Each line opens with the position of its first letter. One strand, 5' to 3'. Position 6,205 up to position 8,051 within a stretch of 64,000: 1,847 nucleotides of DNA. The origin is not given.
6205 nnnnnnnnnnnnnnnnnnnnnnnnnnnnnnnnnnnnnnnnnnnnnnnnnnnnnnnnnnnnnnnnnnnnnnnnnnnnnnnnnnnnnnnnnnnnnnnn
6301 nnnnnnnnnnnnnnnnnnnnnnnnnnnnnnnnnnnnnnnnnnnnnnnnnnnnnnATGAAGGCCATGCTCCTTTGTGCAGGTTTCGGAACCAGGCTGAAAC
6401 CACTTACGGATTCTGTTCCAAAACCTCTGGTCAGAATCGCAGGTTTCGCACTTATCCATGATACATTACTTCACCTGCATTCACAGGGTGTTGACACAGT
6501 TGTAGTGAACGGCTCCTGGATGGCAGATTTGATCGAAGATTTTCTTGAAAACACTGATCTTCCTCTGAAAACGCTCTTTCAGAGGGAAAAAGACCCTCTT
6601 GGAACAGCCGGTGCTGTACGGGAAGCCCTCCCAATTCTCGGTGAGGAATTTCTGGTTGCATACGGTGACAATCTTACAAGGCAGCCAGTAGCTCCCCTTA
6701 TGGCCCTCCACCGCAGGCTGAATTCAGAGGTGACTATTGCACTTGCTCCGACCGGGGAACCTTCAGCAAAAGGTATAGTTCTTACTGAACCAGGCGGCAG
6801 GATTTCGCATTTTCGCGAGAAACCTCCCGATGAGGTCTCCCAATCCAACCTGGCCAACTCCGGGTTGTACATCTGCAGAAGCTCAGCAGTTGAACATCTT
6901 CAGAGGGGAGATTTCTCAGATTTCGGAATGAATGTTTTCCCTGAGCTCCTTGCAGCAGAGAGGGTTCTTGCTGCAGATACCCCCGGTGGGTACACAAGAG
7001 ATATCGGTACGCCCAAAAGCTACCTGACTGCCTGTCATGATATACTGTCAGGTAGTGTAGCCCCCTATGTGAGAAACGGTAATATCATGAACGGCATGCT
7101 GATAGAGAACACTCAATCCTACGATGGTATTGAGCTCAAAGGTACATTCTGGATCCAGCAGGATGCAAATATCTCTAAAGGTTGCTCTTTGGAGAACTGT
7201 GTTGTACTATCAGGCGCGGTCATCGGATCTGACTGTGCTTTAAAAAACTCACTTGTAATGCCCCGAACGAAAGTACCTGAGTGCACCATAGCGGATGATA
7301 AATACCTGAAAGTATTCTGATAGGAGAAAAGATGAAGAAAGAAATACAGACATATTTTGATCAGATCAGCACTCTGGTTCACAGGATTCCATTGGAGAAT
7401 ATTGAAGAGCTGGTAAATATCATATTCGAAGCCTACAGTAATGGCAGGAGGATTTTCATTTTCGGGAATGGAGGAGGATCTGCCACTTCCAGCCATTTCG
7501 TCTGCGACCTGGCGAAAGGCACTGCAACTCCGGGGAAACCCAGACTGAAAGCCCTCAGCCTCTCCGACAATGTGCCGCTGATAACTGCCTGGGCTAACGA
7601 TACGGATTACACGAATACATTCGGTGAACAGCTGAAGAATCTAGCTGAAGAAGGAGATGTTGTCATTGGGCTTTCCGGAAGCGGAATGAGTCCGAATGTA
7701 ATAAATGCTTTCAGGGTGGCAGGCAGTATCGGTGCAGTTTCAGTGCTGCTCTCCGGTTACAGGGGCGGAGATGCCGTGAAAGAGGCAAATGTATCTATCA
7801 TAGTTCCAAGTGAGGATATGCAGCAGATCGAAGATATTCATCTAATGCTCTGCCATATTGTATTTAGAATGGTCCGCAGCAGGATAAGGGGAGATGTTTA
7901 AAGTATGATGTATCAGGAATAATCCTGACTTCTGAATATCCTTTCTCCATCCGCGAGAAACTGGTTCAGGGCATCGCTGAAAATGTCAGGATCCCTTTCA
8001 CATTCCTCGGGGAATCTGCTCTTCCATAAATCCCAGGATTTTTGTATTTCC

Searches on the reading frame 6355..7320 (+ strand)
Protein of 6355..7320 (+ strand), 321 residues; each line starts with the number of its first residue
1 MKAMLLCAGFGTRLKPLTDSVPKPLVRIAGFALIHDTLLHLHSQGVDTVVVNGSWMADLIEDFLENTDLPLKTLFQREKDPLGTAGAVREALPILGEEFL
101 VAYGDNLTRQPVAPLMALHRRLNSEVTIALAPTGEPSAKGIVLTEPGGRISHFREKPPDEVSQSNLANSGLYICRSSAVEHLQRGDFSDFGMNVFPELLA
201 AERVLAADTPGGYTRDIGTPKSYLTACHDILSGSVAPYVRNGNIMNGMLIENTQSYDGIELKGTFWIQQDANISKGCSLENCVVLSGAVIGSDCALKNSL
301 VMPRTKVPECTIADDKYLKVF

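Call 93: search_protein_families(library=pfam, proteins=[window:6355-7320:+], max_evalue=0.01)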
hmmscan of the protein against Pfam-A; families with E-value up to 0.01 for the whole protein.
window:6355-7320:+ (321 aa): 4 families
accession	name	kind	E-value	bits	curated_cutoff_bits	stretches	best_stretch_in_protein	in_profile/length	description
PF00483.29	NTP_transferase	-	1.9e-33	116.5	21.2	1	2-231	1-243/245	Nucleotidyl transferase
PF12804.13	NTP_transf_3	-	9.2e-08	32.9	27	1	3-127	1-119/160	MobA-like NTP transferase domain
PF25084.1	LbH_EIF2B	-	0.00038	20.9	54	1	263-307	20-64/105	EIF2B subunit epsilon LbH domain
PF24894.1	Hexapep_GlmU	-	0.0028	18.2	23.3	1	267-310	37-80/104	GlmU-like, C-terminal hexapeptide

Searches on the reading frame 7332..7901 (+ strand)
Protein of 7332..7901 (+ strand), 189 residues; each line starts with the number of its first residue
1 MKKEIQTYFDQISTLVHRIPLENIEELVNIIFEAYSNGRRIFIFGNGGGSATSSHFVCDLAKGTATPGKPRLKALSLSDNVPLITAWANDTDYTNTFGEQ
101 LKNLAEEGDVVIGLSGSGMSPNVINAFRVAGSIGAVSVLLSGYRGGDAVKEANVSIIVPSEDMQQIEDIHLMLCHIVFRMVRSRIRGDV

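Call 93: search_protein_families(library=pfam, proteins=[window:7332-7901:+], max_evalue=0.01)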
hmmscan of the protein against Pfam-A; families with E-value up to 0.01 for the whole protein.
window:7332-7901:+ (189 aa): 2 families
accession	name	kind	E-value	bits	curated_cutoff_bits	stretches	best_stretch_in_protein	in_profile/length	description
PF13580.11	SIS_2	-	8.2e-17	62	27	1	8-135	2-131/138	SIS domain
PF01380.27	SIS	-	0.0033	17.7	25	0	97-161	43-107/131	SIS domain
